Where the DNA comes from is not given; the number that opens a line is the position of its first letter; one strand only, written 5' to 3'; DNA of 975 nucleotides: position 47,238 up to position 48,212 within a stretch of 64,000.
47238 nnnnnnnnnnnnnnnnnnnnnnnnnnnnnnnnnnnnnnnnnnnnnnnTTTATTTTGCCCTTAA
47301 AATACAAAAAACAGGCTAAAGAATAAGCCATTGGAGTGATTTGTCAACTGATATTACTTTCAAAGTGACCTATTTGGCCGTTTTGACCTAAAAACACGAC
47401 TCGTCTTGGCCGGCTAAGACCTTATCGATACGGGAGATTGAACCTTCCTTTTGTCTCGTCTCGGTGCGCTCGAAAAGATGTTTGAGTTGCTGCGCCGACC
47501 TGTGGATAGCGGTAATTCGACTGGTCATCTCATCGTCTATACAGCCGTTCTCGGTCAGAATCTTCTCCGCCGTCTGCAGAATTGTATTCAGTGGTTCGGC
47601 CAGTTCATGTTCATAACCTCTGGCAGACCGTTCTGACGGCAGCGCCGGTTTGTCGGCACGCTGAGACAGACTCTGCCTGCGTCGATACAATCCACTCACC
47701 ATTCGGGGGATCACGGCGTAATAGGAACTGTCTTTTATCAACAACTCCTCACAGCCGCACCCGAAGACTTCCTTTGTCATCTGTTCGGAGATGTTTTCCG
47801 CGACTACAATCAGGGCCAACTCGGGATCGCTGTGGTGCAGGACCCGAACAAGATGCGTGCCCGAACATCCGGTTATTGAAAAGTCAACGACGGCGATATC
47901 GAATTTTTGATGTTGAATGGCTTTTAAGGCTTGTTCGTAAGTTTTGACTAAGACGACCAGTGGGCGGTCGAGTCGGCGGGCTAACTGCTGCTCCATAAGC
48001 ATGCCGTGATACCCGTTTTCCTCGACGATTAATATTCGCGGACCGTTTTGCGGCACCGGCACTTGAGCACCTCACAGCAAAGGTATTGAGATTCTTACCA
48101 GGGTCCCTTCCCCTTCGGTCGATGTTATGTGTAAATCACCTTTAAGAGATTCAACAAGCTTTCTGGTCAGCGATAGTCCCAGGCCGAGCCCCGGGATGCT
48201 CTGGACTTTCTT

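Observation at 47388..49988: Split histidine kinase: ATPase protein lacking the phospho-His next to a REC-HisKA protein lacking the ATPase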

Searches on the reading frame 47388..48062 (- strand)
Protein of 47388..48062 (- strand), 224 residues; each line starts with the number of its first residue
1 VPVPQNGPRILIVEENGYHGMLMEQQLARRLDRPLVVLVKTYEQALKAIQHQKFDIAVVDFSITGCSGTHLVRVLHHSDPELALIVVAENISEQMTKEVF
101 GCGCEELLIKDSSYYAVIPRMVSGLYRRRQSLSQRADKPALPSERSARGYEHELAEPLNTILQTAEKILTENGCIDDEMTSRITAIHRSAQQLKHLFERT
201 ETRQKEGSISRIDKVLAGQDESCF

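Call 3: search_protein_families(library=pfam, proteins=[window:47388-48062:-], max_evalue=1)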
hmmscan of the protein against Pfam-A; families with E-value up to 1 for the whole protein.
window:47388-48062:- (224 aa): 3 families
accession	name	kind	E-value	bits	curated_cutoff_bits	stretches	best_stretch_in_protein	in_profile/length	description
PF00072.30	Response_reg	-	7.9e-12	45.8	30.2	1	10-112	1-101/111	Response regulator receiver domain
PF00512.31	HisKA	-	0.0027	18.2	26.9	1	151-200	10-57/66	His Kinase A (phospho-acceptor) domain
PF11258.13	DUF3048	-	0.12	12.9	25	1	144-206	67-128/148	Protein of unknown function (DUF3048) N-terminal domain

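Call 4: search_protein_families(library=ncbifam, proteins=[window:47388-48062:-], max_evalue=1)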
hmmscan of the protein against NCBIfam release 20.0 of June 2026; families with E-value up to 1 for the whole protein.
window:47388-48062:- (224 aa): 49 families (the best 25 are shown)
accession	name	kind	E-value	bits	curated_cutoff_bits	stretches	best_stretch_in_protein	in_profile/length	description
NF041734.1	resp_reg_RppA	equivalog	2.3e-07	30.4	250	1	9-134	2-126/229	two-component system response regulator RppA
TIGR02956.1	TMAO_torS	equivalog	3.5e-07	28.7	676.5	1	8-81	702-773/967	TMAO reductase system sensor histidine kinase/response regulator TorS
NF051850.1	RespRegRprY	equivalog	4.6e-07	29.5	370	1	9-128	6-122/234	response regulator transcription factor RprY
NF011896.0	PRK15369.1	equivalog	3e-06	27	242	1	39-115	35-111/211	two component system response regulator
TIGR02154.1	PhoB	equivalog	3.2e-06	26.6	296.2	1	8-134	3-129/226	phosphate regulon transcriptional regulator PhoB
NF052596.1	RR_EAL_PvrR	equivalog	7.8e-06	24.7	580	1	9-90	5-87/398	response regulator cyclic di-GMP phosphodiesterase PvrR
NF008543.0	PRK11466.1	equivalog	1.2e-05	23.4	982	1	5-194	679-863/914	TMAO reductase system sensor histidine kinase/response regulator TorS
NF052313.1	T9SS_RR_PorX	equivalog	1.6e-05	23.9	300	1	37-111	28-102/513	T9SS response regulator signal transducer PorX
NF008078.0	PRK10816.1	equivalog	2.1e-05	24.1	336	1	9-133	2-123/223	two-component system response regulator PhoP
NF007969.0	PRK10693.1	equivalog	0.00011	21.4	329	1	4-122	4-120/337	two-component system response regulator RssB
NF047785.1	respo_reg_MadR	equivalog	0.00021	20.7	300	1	25-116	18-112/209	MadR family response regulator transcription factor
NF047466.1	hybrid_RR_LvrB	exception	0.00027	20.2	500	1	20-123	16-118/377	hybrid histidine kinase/response regulator LvrB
NF008302.0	PRK11091.1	equivalog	0.00027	19.3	838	1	26-132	543-649/779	aerobic respiration two-component sensor histidine kinase ArcB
NF007982.1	PRK10710.1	equivalog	0.00034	20.3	380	1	6-138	6-135/235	envelope stress response regulator BaeR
NF053854.1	RespRegPhoBBctds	equivalog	0.00054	19.4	270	1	36-134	25-124/225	two-component system response regulator PhoB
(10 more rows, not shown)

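Call 6: search_solved_structures(query=window:47388-48062:-, max_evalue=0.1, show_alignments=4)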
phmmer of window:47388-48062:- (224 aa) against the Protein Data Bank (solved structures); distinct sequences matched with E-value up to 0.1: 19.
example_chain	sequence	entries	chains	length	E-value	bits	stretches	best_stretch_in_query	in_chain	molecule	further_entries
4b09_A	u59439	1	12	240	4.3e-05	26.8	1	1-143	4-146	TRANSCRIPTIONAL REGULATORY PROTEIN BAER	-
3kht_A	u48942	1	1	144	0.00028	24.1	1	8-113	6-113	Response regulator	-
6qrj_A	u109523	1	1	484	0.00047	23.3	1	6-113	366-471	Hybrid kinase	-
3luf_A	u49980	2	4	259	0.005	20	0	9-128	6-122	Two-component system response regulator/GGDEF domain protein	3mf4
2pkx_A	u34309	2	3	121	0.0069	19.5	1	45-128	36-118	Transcriptional regulatory protein phoP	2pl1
7lz9_A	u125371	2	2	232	0.009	19.2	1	7-129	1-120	Putative two-component system response regulator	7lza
4q7e_A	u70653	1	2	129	0.0095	19.1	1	7-110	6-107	Response regulator of a two component regulatory system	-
7qz2_A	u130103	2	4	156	0.017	18.3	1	7-81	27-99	Histidine kinase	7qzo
4iga_A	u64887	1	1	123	0.018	18.2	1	7-113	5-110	Chemotaxis protein CheY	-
1tmy_A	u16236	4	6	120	0.025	17.7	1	7-113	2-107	CHEY PROTEIN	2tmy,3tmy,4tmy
3cfy_A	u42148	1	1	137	0.028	17.5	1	8-111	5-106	Putative LuxO repressor protein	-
1u0s_Y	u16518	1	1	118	0.034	17.3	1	7-113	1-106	Chemotaxis protein cheY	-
2lpm_A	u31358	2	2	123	0.055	16.6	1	8-68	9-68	Two-component response regulator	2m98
3m6m_D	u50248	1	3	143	0.061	16.5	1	8-86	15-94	Sensory/regulatory protein rpfC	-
1ys6_A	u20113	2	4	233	0.064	16.4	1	6-134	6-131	Transcriptional regulatory protein prrA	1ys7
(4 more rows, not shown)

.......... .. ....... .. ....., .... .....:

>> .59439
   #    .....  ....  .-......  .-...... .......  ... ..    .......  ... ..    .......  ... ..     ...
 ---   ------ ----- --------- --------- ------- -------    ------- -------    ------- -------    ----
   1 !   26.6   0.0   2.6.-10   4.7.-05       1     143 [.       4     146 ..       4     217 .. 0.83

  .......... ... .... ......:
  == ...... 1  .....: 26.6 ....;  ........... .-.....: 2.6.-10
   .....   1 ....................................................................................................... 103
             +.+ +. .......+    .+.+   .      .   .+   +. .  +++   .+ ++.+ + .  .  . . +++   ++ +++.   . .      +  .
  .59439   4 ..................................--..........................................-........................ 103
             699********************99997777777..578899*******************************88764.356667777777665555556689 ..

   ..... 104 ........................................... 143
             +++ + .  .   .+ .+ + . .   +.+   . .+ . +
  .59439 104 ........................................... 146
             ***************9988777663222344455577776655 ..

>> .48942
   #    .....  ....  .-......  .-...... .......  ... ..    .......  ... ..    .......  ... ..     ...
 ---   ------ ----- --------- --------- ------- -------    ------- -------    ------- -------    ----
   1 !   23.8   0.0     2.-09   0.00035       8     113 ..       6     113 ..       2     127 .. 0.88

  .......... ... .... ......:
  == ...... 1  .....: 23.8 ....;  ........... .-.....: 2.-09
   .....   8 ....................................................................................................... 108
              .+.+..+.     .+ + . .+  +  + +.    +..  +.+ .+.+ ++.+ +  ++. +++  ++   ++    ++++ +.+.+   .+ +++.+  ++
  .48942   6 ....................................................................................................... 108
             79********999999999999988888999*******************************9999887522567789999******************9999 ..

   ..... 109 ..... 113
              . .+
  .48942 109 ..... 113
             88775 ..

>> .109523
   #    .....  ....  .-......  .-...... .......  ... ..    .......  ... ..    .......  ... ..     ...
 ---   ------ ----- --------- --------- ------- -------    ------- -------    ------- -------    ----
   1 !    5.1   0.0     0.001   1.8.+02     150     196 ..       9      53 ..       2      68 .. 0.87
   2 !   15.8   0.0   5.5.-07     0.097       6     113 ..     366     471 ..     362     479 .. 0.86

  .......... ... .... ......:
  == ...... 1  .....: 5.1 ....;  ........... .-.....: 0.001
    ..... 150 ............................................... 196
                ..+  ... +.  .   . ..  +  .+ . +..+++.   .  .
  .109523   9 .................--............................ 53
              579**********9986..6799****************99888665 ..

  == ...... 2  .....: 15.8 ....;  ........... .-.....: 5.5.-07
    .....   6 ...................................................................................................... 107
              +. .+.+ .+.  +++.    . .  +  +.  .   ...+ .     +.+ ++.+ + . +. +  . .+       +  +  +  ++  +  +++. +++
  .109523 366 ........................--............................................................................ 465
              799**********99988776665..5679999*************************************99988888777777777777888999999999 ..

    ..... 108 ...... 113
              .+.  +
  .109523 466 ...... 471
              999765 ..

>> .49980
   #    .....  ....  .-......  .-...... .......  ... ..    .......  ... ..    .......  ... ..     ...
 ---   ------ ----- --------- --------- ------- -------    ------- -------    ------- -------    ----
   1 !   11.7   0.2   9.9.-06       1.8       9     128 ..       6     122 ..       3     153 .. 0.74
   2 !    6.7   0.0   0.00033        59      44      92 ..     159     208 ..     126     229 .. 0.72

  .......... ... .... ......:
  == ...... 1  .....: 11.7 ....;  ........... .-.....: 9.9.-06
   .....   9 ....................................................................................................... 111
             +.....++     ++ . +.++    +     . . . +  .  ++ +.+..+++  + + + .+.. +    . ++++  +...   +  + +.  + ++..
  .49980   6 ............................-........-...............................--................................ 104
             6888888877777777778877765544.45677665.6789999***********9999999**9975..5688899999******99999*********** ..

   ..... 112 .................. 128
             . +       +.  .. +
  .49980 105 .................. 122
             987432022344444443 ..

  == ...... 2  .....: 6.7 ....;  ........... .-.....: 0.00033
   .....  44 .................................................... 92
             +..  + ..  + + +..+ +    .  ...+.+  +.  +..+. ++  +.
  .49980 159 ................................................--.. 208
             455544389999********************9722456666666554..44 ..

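Call 8: find_homologous_proteins(query=window:47388-48062:-)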
Query window:47388-48062:- (224 aa): 5 proteins with E <= 0.001 among 279 candidates.
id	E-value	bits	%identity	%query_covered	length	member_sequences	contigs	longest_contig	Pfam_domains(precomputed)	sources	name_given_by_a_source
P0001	9.3e-143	491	100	100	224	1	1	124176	PF00072.31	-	-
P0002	4.2e-62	228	59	91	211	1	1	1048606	PF00072.31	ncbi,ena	-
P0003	3.5e-50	189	48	89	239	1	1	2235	PF00072.31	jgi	jgi:ActR/RegA family two-component response regulator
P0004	4.6e-45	172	44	90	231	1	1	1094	PF00072.31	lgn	-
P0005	3.0e-44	169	46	89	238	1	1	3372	PF00072.31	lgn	-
